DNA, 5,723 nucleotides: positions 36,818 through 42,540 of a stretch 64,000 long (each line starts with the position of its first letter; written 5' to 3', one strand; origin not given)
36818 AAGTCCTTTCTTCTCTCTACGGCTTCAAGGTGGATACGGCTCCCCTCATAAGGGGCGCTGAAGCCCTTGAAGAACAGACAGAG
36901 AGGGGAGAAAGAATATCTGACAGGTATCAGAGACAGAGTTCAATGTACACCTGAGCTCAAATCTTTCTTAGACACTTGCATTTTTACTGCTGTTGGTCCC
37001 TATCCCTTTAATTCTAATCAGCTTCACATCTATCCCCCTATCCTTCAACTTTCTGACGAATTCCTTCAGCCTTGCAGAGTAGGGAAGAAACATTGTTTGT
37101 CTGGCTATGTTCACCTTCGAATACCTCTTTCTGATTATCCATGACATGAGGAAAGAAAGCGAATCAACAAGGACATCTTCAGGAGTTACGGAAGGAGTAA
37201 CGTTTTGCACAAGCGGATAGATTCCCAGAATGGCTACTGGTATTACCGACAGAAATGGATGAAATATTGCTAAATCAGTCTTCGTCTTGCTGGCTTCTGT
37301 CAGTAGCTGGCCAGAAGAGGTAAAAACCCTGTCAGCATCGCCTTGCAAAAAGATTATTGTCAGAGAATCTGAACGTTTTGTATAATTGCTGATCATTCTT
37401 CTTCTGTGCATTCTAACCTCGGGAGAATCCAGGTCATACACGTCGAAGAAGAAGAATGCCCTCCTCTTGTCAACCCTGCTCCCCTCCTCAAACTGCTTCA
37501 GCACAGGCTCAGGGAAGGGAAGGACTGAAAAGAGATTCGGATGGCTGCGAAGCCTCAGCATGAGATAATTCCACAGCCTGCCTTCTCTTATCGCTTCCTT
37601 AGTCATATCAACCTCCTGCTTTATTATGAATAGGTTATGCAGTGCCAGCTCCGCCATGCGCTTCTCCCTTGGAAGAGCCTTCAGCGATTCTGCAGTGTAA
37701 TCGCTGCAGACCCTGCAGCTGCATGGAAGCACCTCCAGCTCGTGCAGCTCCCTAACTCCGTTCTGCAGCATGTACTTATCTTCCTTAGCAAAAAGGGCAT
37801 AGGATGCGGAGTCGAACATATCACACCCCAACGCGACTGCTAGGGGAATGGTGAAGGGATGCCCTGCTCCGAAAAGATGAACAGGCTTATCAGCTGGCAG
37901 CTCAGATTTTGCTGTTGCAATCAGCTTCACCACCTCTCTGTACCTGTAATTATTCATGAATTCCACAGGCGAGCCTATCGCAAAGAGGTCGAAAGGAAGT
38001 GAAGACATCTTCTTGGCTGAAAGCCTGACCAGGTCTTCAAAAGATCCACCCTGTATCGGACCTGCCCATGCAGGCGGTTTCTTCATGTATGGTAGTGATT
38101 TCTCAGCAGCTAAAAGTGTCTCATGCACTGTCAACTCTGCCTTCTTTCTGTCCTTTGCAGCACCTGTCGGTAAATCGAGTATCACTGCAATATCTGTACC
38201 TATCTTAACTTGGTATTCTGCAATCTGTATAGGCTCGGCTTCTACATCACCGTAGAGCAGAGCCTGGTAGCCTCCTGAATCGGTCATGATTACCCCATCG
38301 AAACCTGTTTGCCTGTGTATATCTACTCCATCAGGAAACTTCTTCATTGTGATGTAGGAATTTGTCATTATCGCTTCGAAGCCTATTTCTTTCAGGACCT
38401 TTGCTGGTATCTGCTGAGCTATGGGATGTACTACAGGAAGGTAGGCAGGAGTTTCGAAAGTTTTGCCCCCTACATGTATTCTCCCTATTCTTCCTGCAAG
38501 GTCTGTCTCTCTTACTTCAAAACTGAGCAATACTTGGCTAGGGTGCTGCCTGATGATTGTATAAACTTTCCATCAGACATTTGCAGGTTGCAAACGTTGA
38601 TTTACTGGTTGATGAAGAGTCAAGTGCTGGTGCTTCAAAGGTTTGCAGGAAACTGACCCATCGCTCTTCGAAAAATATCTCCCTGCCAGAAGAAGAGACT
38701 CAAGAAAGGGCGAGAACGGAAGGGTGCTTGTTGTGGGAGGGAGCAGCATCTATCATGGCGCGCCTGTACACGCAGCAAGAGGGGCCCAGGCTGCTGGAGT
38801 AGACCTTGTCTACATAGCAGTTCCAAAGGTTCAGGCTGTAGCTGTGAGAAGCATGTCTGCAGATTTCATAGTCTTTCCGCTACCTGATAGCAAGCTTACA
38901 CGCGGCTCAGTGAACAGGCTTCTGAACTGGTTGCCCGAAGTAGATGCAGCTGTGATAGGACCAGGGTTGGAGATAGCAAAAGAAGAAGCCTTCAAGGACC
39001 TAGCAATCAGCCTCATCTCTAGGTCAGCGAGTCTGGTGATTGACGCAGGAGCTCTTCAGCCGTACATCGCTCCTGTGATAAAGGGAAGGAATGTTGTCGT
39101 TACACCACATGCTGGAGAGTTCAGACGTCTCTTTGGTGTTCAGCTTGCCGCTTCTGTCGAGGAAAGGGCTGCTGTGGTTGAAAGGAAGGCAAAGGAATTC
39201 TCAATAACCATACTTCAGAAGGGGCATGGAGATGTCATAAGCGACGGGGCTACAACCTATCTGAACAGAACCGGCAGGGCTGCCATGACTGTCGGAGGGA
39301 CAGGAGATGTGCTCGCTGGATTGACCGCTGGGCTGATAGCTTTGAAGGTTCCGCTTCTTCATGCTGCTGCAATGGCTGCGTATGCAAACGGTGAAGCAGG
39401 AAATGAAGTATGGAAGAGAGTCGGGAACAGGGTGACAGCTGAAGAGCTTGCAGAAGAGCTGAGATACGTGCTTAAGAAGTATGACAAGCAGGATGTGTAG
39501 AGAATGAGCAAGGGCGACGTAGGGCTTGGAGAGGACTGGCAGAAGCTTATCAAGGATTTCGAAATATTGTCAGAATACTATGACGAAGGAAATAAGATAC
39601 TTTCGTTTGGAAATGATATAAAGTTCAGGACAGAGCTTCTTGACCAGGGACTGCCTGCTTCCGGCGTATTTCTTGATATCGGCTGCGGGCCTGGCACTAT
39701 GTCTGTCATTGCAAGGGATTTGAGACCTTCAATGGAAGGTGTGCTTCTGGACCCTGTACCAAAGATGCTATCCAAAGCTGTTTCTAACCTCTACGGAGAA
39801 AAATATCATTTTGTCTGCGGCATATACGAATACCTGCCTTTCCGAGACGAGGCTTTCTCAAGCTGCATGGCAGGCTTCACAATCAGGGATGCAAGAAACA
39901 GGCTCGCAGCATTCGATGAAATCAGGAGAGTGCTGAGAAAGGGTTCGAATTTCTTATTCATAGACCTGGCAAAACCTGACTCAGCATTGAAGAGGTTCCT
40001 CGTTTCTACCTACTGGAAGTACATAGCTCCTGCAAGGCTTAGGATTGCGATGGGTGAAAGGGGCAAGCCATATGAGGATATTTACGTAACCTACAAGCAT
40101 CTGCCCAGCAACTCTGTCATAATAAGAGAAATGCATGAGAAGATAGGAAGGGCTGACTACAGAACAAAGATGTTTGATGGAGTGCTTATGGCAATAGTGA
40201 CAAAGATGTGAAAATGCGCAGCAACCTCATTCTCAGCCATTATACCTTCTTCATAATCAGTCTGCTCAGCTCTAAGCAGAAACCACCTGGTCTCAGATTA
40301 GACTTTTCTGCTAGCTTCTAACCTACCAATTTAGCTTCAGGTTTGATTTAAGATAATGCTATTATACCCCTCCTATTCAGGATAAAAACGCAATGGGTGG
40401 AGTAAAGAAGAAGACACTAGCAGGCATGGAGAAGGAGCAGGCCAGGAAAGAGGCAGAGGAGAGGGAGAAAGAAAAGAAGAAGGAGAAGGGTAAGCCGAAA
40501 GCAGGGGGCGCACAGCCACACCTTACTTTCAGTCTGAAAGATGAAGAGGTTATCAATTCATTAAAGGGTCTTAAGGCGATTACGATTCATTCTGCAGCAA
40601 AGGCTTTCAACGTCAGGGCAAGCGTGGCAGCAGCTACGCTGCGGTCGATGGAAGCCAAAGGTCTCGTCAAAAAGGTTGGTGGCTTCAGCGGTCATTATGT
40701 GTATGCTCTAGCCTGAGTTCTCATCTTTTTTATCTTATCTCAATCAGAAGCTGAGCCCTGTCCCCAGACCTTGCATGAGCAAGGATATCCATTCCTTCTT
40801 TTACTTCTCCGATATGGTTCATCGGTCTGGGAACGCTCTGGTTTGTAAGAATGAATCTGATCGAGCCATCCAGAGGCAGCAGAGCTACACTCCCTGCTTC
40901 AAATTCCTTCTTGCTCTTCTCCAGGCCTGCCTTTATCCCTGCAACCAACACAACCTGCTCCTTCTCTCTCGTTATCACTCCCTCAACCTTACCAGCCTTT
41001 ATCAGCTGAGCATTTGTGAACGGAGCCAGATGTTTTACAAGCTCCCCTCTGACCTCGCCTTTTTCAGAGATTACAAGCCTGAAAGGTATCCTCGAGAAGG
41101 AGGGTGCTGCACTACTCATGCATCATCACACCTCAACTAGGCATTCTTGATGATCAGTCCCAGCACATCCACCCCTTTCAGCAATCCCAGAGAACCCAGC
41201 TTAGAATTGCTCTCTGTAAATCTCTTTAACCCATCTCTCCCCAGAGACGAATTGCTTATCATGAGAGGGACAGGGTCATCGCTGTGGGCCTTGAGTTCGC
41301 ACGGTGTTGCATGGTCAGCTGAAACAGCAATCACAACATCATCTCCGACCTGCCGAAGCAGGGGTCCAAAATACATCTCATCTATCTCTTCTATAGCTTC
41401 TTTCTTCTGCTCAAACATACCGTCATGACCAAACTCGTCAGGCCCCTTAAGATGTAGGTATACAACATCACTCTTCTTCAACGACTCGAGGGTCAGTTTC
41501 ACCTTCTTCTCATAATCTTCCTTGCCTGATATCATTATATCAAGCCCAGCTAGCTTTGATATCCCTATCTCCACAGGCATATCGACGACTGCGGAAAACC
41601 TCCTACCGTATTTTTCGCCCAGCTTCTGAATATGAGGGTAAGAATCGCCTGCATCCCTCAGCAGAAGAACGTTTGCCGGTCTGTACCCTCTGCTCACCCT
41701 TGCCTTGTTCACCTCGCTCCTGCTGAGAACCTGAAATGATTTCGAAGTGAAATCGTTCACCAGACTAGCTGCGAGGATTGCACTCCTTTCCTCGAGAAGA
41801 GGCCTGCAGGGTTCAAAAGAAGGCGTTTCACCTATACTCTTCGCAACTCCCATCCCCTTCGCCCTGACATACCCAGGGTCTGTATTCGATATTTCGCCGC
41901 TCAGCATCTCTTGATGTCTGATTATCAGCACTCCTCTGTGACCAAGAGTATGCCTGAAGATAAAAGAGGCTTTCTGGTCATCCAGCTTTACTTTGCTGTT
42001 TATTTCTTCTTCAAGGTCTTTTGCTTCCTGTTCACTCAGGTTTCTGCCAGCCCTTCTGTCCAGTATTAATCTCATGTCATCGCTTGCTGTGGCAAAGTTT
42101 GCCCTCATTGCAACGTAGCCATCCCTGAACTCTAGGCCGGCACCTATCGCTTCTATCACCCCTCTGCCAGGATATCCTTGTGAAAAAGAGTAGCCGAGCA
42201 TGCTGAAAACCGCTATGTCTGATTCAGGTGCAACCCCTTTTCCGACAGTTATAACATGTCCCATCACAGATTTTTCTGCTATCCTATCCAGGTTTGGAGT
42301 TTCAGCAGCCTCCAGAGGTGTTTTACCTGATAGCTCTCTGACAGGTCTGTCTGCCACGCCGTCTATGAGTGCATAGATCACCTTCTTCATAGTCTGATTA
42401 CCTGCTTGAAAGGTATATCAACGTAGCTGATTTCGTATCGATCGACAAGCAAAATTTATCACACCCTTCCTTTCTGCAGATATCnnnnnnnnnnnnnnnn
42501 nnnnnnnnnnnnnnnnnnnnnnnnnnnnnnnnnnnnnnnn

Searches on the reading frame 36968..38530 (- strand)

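Call 83: search_protein_families(library=pfam, proteins=[window:36968-38530:-], max_evalue=0.00001)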
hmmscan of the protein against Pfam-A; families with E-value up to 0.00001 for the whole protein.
window:36968-38530:- (520 aa): 1 family
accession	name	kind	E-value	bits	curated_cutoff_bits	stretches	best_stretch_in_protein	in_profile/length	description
PF01702.25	TGT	-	1.4e-73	248.5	26.3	1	13-331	3-356/357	Queuine tRNA-ribosyltransferase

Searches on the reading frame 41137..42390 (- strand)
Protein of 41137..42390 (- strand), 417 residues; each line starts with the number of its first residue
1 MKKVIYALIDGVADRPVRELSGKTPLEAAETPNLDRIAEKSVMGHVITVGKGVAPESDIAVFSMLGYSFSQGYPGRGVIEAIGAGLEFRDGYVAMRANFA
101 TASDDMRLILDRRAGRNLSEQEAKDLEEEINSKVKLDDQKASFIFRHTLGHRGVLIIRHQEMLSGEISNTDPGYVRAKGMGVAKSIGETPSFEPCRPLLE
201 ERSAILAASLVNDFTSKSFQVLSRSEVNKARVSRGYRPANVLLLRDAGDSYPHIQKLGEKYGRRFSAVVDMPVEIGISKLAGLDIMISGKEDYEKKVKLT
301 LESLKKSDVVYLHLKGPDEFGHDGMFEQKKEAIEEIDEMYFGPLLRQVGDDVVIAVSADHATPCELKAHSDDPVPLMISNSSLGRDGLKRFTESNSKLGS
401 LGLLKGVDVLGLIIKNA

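Call 83: search_protein_families(library=pfam, proteins=[window:41137-42390:-], max_evalue=0.00001)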
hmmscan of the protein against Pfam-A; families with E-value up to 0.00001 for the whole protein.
window:41137-42390:- (417 aa): 2 families
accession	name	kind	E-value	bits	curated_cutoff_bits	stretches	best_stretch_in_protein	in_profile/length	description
PF10143.14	PhosphMutase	-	2.1e-41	142.1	21.5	1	38-228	1-170/170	2,3-bisphosphoglycerate-independent phosphoglycerate mutase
PF01676.23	Metalloenzyme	-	5.7e-30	105.1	24.3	1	2-404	1-240/252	Metalloenzyme superfamily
